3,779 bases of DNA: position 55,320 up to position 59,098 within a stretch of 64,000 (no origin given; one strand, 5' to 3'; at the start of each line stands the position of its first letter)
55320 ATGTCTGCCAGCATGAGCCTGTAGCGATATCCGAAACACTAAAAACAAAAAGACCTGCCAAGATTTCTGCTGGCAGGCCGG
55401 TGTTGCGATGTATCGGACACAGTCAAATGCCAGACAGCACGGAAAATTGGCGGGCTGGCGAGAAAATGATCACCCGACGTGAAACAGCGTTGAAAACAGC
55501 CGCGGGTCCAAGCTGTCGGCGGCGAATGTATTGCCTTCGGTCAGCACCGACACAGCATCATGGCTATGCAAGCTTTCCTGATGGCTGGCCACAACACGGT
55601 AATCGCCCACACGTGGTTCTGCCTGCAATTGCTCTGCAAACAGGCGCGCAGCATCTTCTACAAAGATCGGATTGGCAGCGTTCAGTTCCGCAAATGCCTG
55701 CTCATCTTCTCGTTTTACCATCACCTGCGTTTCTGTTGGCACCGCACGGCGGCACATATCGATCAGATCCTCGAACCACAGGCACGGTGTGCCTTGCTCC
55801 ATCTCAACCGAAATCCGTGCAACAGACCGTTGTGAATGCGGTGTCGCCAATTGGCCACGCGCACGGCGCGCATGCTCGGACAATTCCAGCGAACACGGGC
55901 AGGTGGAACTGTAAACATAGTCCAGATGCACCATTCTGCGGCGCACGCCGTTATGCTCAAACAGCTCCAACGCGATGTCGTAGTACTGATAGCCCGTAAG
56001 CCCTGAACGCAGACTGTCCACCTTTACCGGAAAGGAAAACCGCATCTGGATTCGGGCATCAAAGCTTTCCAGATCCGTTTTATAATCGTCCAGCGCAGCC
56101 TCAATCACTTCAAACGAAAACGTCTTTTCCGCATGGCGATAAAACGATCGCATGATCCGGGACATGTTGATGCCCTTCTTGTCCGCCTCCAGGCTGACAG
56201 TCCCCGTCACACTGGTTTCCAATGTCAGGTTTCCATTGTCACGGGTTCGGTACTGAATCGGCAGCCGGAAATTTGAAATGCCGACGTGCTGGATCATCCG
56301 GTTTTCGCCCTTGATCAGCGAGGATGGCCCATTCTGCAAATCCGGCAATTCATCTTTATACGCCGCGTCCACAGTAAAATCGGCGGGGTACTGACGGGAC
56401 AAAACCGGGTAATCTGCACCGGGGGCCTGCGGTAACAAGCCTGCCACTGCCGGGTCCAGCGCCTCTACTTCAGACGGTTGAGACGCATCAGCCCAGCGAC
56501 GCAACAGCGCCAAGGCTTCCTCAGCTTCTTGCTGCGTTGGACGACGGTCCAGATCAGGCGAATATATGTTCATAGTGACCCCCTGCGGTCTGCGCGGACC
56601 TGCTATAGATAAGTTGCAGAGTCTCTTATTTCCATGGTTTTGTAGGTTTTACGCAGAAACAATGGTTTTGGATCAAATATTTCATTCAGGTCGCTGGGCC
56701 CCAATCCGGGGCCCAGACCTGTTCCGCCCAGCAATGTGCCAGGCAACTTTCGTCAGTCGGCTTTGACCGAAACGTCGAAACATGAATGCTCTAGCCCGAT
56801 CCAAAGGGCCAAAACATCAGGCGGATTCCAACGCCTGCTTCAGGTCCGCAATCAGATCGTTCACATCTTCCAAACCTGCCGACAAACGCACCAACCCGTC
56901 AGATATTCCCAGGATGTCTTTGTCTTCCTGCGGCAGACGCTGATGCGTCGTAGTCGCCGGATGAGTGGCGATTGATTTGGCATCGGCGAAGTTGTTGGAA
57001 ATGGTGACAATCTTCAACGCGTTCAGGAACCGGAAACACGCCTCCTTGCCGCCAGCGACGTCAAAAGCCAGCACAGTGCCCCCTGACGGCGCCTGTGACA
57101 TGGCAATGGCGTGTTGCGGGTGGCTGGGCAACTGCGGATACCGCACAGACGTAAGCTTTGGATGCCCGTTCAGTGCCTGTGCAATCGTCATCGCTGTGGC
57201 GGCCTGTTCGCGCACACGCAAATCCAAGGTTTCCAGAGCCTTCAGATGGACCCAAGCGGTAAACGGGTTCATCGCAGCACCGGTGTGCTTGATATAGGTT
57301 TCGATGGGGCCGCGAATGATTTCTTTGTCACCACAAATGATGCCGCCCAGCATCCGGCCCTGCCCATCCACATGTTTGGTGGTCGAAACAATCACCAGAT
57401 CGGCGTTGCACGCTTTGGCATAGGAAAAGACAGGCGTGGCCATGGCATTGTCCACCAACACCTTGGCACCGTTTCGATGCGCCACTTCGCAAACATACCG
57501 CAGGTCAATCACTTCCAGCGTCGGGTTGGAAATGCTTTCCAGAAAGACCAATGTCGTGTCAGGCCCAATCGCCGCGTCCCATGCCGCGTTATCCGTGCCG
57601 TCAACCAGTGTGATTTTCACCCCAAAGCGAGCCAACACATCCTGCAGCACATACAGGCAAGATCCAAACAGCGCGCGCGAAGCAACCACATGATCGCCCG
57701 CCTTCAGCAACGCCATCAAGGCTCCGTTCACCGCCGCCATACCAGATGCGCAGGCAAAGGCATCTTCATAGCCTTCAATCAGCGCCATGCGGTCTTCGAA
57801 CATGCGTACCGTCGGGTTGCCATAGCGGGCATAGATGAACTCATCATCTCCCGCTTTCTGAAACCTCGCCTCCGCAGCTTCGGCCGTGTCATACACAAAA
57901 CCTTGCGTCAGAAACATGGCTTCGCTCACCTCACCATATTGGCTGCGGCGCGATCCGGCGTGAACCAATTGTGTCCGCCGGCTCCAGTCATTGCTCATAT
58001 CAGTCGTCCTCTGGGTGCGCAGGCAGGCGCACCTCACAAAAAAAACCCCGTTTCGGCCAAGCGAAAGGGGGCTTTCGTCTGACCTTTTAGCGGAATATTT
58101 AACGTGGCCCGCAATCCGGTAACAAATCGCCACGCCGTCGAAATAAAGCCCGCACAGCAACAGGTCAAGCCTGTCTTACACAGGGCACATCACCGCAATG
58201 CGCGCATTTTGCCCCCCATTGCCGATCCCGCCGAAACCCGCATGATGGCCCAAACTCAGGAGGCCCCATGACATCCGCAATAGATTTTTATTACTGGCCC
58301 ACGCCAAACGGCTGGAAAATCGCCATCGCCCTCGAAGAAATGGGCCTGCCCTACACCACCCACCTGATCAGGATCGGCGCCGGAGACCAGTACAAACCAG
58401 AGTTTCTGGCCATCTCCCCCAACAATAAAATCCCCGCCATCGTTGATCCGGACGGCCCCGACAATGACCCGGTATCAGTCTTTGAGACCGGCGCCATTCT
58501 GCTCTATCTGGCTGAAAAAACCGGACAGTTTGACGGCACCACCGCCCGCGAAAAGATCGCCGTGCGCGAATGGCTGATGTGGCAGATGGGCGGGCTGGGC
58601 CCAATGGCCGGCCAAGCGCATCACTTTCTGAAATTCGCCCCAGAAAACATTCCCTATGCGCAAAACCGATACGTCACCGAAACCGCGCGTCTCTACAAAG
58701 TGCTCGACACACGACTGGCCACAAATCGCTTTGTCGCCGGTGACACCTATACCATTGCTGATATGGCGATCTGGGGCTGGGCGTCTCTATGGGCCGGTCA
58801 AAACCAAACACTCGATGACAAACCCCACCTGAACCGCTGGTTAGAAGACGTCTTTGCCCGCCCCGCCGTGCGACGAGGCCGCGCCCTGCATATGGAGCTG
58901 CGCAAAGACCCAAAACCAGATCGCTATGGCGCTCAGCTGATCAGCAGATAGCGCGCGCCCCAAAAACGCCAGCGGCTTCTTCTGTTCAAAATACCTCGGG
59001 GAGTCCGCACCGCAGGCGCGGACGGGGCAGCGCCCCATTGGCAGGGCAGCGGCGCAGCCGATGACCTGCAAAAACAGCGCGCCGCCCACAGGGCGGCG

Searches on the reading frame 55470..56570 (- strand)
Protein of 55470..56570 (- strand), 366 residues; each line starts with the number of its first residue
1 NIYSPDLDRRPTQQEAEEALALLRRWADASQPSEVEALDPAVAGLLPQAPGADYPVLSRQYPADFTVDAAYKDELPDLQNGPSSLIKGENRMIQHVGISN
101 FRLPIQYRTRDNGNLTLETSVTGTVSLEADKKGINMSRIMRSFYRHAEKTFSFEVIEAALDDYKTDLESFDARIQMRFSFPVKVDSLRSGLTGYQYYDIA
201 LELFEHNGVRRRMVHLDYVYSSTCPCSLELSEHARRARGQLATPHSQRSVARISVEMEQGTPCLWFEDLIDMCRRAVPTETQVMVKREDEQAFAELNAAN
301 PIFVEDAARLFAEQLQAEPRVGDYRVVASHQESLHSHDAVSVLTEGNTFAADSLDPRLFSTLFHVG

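Call 52: search_protein_families(library=pfam, proteins=[window:55470-56570:-], max_evalue=0.001)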
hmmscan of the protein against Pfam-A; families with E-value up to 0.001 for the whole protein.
window:55470-56570:- (366 aa): 1 family
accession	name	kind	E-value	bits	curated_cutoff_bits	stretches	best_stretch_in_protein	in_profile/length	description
PF02649.19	GCHY-1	-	5e-73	246.3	25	1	75-340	1-259/260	Type I GTP cyclohydrolase folE2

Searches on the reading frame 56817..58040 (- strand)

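Call 52: search_protein_families(library=pfam, proteins=[window:56817-58040:-], max_evalue=0.001)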
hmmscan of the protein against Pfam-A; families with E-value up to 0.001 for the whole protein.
window:56817-58040:- (407 aa): 4 families
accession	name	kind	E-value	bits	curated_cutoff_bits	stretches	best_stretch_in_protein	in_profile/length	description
PF01053.26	Cys_Met_Meta_PP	-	4.5e-119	397.8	27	1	23-405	2-381/381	Cys/Met metabolism PLP-dependent enzyme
PF00266.25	Aminotran_5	-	2.2e-08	33.9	21.5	1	101-224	74-203/371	Aminotransferase class-V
PF00155.27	Aminotran_1_2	-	3.9e-07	30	19.7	1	73-208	38-196/361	Aminotransferase class I and II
PF01212.27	Beta_elim_lyase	-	5.5e-07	29.6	27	1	56-294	15-269/288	Beta-eliminating lyase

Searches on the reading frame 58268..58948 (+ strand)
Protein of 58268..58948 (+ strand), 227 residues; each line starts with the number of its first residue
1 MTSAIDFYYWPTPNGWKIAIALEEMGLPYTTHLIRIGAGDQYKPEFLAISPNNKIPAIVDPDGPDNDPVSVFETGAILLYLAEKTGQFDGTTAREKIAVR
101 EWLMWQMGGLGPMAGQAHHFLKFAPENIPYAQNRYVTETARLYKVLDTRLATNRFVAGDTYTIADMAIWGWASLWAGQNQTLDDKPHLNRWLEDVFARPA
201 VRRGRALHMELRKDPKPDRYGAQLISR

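Call 52: search_protein_families(library=pfam, proteins=[window:58268-58948:+], max_evalue=0.001)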
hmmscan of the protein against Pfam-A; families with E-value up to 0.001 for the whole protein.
window:58268-58948:+ (227 aa): 6 families
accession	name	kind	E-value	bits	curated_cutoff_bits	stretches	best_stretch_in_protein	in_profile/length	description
PF13409.12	GST_N_2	-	1.1e-13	52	25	1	13-83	3-69/70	Glutathione S-transferase, N-terminal domain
PF02798.26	GST_N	-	4.1e-11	43.5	20.9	1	8-83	6-76/76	Glutathione S-transferase, N-terminal domain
PF13417.12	GST_N_3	-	1.7e-10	41.5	22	1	8-86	2-72/75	Glutathione S-transferase, N-terminal domain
PF00043.30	GST_C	-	3.7e-09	37.2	20.7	1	113-199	4-93/93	Glutathione S-transferase, C-terminal domain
PF13410.11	GST_C_2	-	3.6e-06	27.4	24.9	1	132-193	4-68/69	Glutathione S-transferase, C-terminal domain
PF14497.11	GST_C_3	-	4.8e-05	23.9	21.6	1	138-201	30-97/104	Glutathione S-transferase, C-terminal domain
